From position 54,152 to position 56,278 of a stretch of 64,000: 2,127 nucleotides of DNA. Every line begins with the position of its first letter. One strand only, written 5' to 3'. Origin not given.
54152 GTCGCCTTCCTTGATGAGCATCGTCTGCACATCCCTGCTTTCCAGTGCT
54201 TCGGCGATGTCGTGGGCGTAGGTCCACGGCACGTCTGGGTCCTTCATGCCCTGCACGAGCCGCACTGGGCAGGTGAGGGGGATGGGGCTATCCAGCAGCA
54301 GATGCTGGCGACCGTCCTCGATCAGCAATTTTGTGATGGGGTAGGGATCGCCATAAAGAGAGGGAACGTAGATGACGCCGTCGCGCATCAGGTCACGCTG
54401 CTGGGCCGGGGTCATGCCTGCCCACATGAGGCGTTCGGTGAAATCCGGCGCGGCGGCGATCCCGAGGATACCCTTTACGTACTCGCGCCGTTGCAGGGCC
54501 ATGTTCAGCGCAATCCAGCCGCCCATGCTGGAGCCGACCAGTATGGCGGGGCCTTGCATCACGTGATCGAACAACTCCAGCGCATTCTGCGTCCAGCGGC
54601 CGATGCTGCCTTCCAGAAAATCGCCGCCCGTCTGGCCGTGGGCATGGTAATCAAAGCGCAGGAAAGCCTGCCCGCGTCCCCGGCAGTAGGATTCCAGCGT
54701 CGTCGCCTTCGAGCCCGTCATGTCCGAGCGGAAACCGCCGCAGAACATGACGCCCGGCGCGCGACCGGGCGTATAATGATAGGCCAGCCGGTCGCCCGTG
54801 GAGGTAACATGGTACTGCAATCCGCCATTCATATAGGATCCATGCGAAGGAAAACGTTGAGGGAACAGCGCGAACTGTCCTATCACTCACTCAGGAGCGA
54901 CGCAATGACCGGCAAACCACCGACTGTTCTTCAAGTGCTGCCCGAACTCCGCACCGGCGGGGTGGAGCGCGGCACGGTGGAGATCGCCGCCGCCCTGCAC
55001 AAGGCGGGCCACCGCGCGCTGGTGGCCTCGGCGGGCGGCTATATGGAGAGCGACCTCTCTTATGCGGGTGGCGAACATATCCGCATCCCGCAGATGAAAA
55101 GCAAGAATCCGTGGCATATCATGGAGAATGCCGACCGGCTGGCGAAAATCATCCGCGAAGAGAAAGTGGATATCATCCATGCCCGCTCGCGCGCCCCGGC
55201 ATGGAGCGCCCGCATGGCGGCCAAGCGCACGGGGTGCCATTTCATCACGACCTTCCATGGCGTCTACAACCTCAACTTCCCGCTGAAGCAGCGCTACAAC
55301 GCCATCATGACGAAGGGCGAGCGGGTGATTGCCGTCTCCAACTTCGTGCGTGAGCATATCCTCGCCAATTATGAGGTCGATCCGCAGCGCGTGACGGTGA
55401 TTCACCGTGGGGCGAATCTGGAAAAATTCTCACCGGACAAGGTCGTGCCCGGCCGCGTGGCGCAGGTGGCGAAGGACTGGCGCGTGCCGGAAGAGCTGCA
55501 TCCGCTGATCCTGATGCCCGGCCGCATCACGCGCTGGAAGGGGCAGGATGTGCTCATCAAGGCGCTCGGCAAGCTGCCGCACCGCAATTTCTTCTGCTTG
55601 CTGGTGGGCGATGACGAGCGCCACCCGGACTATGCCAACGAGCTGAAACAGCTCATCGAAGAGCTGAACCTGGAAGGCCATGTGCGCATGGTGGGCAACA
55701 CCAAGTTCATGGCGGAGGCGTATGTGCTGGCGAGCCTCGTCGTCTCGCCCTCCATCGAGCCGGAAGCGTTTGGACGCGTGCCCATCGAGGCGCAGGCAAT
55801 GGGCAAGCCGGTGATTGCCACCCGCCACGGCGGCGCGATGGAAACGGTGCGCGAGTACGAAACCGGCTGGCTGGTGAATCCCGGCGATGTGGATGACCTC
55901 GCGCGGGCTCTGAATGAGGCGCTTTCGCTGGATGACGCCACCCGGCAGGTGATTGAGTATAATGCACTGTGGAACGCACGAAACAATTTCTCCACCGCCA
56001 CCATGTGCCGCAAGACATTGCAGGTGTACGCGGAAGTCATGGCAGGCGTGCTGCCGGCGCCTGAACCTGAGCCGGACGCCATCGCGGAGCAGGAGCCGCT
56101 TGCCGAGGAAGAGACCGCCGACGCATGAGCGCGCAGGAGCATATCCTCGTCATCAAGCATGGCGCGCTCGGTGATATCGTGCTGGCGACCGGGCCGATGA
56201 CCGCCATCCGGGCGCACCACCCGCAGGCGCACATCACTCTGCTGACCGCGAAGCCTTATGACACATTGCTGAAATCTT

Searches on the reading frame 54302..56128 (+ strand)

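Call 72: search_protein_families(library=pfam, max_evalue=0.001, proteins=[window:54302-56128:+])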
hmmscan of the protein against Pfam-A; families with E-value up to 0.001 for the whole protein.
window:54302-56128:+ (608 aa): 6 families
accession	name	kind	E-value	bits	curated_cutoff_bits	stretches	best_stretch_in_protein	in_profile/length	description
PF00534.26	Glycos_transf_1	-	5.4e-37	127.4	26.4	1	400-554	15-169/172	Glycosyl transferases group 1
PF13439.12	Glyco_transf_4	-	1.3e-33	116.8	28.5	1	219-374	2-169/170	Glycosyltransferase Family 4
PF13692.12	Glyco_trans_1_4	-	6.3e-29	101.5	27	1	401-541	2-140/142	Glycosyl transferases group 1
PF13579.12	Glyco_trans_4_4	-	4.4e-18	66.5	29.7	1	219-370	1-158/158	Glycosyl transferase 4-like domain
PF13477.12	Glyco_trans_4_2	-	3.2e-09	37.5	23.4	1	225-332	13-122/139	Glycosyl transferase 4-like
PF20706.3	GT4-conflict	-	6.2e-08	32.5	26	1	376-527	172-330/385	Family 4 Glycosyltransferase in conflict systems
